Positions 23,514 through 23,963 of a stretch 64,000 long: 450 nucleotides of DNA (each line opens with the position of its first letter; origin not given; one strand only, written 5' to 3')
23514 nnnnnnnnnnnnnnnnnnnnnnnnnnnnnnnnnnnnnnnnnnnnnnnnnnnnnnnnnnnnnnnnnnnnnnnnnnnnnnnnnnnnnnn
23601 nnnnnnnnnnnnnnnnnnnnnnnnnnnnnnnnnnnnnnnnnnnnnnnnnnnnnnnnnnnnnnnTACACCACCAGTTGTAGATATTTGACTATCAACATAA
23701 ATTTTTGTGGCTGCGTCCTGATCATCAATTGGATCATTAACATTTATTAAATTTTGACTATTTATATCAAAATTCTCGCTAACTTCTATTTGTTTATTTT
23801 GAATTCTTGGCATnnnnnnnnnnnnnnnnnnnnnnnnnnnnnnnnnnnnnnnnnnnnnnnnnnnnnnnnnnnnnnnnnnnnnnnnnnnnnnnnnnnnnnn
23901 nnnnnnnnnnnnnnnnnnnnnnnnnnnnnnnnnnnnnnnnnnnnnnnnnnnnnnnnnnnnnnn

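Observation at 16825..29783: Cassette of six fibre / receptor-binding-like genes, four of which share an anchor motif while their distal domains differ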

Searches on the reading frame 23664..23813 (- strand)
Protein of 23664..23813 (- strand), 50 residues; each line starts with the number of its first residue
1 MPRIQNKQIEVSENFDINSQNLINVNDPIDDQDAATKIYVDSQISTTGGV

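Call 19: search_dna_similar(query=window:23664-23813:-, collection=phages, mode=protein, max_evalue=1, max_rows=50)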
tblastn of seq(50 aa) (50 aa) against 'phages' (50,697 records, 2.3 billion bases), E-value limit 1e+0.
Records with a match: 138; places in all: 141; records where one place covers at least 80% of the query: 10.
Best place of each record, by identity: >=99% 1; 60-80% 11; <60% 126.
By first word of the organism name: Klebsiella 43; Prochlorococcus 17; Ralstonia 13; Gordonia 8; Rhizobium 7; Escherichia 5; Agrobacterium 5; Mycobacterium 5; Providencia 4; Pseudomonas 4; and 15 more.
By host as written in the record: Klebsiella pneumoniae 27; Prochlorococcus sp. MED4 17; - 16; Gordonia rubripertincta NRRL B-16540 7; Ralstonia solanacearum 5; Klebsiella sp. 5; Agrobacterium tumefaciens C58 4; Mycobacterium smegmatis mc2 155 3; and 41 more.
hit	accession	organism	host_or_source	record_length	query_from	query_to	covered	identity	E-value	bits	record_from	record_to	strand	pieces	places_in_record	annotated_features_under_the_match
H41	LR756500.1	uncultured phage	metagenomic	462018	1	50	100%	100.0%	5e-26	102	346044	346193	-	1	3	record has no annotation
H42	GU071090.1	Cyanophage PSS2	-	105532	12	42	62%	58.1%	6e-4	40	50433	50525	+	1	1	predicted protein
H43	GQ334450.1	Cyanophage PSS2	Prochlorococcus MIT9313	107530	12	42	62%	58.1%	6e-4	40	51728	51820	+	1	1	capsid decoration protein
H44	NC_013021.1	Cyanophage PSS2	Prochlorococcus marinus str. MIT 9313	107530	12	42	62%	58.1%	6e-4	40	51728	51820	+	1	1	virion structural protein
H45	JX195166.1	Pectobacterium phage My1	-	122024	19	48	60%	60.0%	3e-3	38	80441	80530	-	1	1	YadA domain-containing protein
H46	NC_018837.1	Pectobacterium phage My1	-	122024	19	48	60%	60.0%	3e-3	38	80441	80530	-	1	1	tail fiber protein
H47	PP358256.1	Ralstonia phage PY059YO380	Ralstonia solanacearum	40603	12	42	62%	54.8%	3e-2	35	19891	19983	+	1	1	hypothetical protein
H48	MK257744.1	Thermus phage YS40_Isch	Thermus thermophilus HB8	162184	7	44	76%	44.7%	4e-1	32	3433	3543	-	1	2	hypothetical protein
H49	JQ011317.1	Escherichia phage TL-2011b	Escherichia coli O103:H25 strain ...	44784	11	50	80%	42.5%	2e-1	33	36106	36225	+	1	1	hypothetical protein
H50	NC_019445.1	Escherichia phage TL-2011b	Escherichia coli O103:H25 strain ...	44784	11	50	80%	42.5%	2e-1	33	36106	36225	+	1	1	hypothetical protein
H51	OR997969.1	Agrobacterium phage Alfirin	Agrobacterium sp.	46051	14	46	66%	51.5%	6e-3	37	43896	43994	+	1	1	tail fiber protein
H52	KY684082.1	Shigella phage SFN6B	Shigella flexneri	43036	17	44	56%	60.7%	2e-3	39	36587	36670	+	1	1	putative tail fiber protein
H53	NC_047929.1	Shigella phage SFN6B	Shigella flexneri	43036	17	44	56%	60.7%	2e-3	39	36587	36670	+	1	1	tail fiber protein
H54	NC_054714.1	Mycobacterium phage Phabba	Mycobacterium smegmatis mc2 155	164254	8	45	76%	43.6%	2e-1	33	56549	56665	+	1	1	head decoration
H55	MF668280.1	Mycobacterium phage Phabba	Mycobacterium smegmatis mc2 155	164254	8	45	76%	43.6%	2e-1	33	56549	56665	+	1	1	capsid decoration protein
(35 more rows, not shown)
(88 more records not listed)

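Call 31: search_solved_structures(query=A4, max_evalue=10, show_alignments=5)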
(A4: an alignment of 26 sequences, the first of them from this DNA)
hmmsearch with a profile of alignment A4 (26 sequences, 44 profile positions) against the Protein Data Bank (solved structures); distinct sequences matched with E-value up to 10: 20.
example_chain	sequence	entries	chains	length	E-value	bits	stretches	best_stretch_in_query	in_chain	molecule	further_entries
23sh_r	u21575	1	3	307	2.4e-12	49.5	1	15-43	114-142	tail fiber gp9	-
8vbx_R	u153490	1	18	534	2.5e-09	39.9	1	15-43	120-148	Tail fiber (gp47)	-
9m4d_A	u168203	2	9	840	1.9e-08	37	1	13-43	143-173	Probable tail spike protein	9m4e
9m4c_B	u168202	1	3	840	2.1e-08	36.9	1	13-42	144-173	Depolymerase, capsule KN1-specific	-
8i4m_e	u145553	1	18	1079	3.4e-07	33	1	16-39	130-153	Fiber protein(gp 28) of the cyanophage P-SCSP1u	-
8es4_G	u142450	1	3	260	4.8e-06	29.3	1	13-42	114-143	Gp44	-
3wpr_A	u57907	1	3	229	0.00088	22.1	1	13-38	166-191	Trimeric autotransporter adhesin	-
9efk_AE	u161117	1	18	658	0.0076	19.1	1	27-44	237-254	orf22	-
3d9x_A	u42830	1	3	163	0.011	18.6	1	12-36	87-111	Adhesin A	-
2yo3_A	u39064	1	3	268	0.014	18.2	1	18-36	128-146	GENERAL CONTROL PROTEIN GCN4, PUTATIVE INNER MEMBRANE PROTEIN, GENERAL CONTROL PROTEIN GCN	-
2yo0_A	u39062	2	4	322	0.057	16.3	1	18-36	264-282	GENERAL CONTROL PROTEIN GCN4, PUTATIVE INNER MEMBRANE PROTEIN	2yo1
3eka_A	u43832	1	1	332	0.065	16.1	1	26-43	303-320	Hyaluronidase, phage associated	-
2dp5_A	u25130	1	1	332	0.066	16.1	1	26-43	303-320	Hyaluronidase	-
2yvv_A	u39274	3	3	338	0.067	16.1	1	26-43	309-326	Hyaluronidase, phage associated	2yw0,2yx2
2c3f_A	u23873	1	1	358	0.075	15.9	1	26-43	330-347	HYALURONIDASE, PHAGE ASSOCIATED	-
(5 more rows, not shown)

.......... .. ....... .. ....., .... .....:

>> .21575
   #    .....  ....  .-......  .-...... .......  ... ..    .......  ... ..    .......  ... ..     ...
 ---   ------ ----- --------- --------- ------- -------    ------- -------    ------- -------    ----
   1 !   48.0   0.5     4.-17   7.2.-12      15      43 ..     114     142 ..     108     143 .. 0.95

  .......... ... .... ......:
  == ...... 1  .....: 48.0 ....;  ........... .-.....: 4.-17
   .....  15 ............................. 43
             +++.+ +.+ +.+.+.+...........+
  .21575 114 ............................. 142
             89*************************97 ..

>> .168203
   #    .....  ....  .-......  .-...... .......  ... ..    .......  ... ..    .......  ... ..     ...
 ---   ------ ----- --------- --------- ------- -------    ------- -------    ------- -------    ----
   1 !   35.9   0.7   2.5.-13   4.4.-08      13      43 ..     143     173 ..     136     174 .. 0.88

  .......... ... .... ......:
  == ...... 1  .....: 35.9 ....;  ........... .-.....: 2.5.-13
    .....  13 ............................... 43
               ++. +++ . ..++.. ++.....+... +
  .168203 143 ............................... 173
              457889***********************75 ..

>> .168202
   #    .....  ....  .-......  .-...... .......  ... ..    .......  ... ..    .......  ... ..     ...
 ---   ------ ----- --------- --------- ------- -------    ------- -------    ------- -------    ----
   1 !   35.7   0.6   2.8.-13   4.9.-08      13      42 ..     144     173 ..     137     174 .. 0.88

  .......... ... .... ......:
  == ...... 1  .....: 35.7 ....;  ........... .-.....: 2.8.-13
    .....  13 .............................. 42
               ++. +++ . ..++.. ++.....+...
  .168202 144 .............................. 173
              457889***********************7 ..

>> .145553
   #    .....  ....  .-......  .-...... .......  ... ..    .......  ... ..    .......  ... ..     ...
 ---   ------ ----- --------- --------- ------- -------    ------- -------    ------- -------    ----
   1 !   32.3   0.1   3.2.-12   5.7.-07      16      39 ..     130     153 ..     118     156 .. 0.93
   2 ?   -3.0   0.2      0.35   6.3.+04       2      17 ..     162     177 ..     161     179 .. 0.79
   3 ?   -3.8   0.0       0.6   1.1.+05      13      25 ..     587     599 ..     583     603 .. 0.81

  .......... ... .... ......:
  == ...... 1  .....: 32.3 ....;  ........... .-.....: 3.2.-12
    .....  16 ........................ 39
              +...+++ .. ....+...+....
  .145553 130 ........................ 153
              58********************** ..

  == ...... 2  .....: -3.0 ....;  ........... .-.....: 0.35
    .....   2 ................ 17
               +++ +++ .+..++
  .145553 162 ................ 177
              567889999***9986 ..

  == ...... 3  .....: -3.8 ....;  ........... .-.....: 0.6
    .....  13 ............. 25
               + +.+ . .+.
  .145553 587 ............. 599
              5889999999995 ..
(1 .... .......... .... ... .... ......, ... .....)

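Call 62: search_protein_representatives(alignment_id=A4)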
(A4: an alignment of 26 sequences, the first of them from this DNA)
Query: 26 sequences, 44 profile positions. Proteins with E-value up to 0.001 (for the whole library): 37536; up to 1e-10: 8254; up to 1e-30: 924. The best 150 are listed.
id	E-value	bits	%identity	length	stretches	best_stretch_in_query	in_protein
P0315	5.5e-256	842.2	-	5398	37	12-44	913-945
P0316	7.8e-212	700.9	-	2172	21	4-42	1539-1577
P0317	1.7e-194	645.4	-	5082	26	4-41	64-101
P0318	2.7e-176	587.2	-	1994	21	1-44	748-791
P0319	4.5e-170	567.2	-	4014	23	11-41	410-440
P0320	4.9e-165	551.1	-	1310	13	2-41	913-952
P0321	4.6e-162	541.6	-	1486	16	4-43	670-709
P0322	1.5e-152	511.2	-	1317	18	5-43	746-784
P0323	5.0e-149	499.9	-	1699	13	6-42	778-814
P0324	5.0e-148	496.7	-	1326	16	7-43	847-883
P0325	6.5e-144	483.5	-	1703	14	3-44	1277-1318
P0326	2.1e-136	459.4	-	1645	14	1-42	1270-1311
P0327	2.1e-122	414.7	-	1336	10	10-43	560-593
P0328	1.9e-121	411.6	-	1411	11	2-42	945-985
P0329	6.8e-114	387.4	-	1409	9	4-44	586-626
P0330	8.5e-110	374.3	-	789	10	6-43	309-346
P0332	3.6e-106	362.7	-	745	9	5-43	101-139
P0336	6.6e-100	342.6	-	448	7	5-42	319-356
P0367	1.8e-79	277.2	-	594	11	12-43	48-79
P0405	2.2e-71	251.3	-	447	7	4-44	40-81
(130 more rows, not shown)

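Call 81: search_protein_families(library=pfam, proteins=[P0336, P0405, P0367, P0330, P0332], max_evalue=0.1)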
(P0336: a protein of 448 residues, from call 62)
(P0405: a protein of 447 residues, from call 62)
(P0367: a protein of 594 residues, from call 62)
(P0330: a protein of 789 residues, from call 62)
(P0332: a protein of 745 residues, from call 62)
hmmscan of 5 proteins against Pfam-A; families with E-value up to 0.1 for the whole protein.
P0336 (448 aa): 2 families
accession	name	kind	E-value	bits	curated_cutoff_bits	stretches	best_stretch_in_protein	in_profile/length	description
PF03906.20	Phage_T7_tail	-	0.00011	22.3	25.2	0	372-397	126-152/157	Phage T7 tail fibre protein, N-terminal domain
PF03058.19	Sar8_2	-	0.00016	22.5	31.7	0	353-378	23-47/85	Sar8.2 family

P0405 (447 aa): 8 families
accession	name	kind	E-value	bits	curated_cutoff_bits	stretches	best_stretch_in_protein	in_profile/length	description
PF03906.20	Phage_T7_tail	-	4e-10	40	25.2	0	289-318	125-154/157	Phage T7 tail fibre protein, N-terminal domain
PF22671.1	Gp18_domIII_N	-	5.1e-06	27.1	27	0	137-166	2-31/58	Tail sheath protein Gp18 domain III N-terminal region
PF21727.2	DUF6863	-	0.0029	18.2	27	0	111-135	36-60/123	Family of unknown function (DUF6863)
PF20622.4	Big_15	-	0.0071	16.6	27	0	29-56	19-46/82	Bacterial Ig domain (Big_16)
PF05662.19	YadA_stalk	-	0.0095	16.7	28.4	0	58-70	1-13/43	Coiled stalk of trimeric autotransporter adhesin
PF14404.11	Strep_pep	-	0.017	15.7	25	0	108-141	6-39/63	Ribosomally synthesized peptide in Streptomyces species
PF00229.24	TNF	-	0.018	15.4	23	1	351-393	17-62/127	TNF(Tumour Necrosis Factor) family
PF05941.18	Chordopox_A20R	-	0.052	13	25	0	378-433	80-134/335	Chordopoxvirus A20R protein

P0367 (594 aa): 2 families
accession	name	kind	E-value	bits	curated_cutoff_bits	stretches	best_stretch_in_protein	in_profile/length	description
PF09136.16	Glucodextran_B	-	5.6e-06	26.6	27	0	541-569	54-82/83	Glucodextranase, domain B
PF00729.24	Viral_coat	-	0.064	13.5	23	0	475-537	88-150/207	Viral coat protein (S domain)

P0330 (789 aa): 3 families
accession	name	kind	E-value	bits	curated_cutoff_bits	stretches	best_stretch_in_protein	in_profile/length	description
PF03906.20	Phage_T7_tail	-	9.1e-13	48.6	25.2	0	166-200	120-154/157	Phage T7 tail fibre protein, N-terminal domain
PF11114.13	Minor_capsid_2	-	0.00092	19.7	27.7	0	247-316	27-90/113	Minor capsid protein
PF12789.12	PTR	-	0.0016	18.9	27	0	611-627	16-32/60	Phage tail repeat like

P0332 (745 aa): 2 families
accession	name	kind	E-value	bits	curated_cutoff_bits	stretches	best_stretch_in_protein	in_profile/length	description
PF03906.20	Phage_T7_tail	-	1.9e-10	41.1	25.2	0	518-552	121-155/157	Phage T7 tail fibre protein, N-terminal domain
PF09785.14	Prp31_C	-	0.017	16.5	25.2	0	264-310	78-123/123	Prp31 C terminal domain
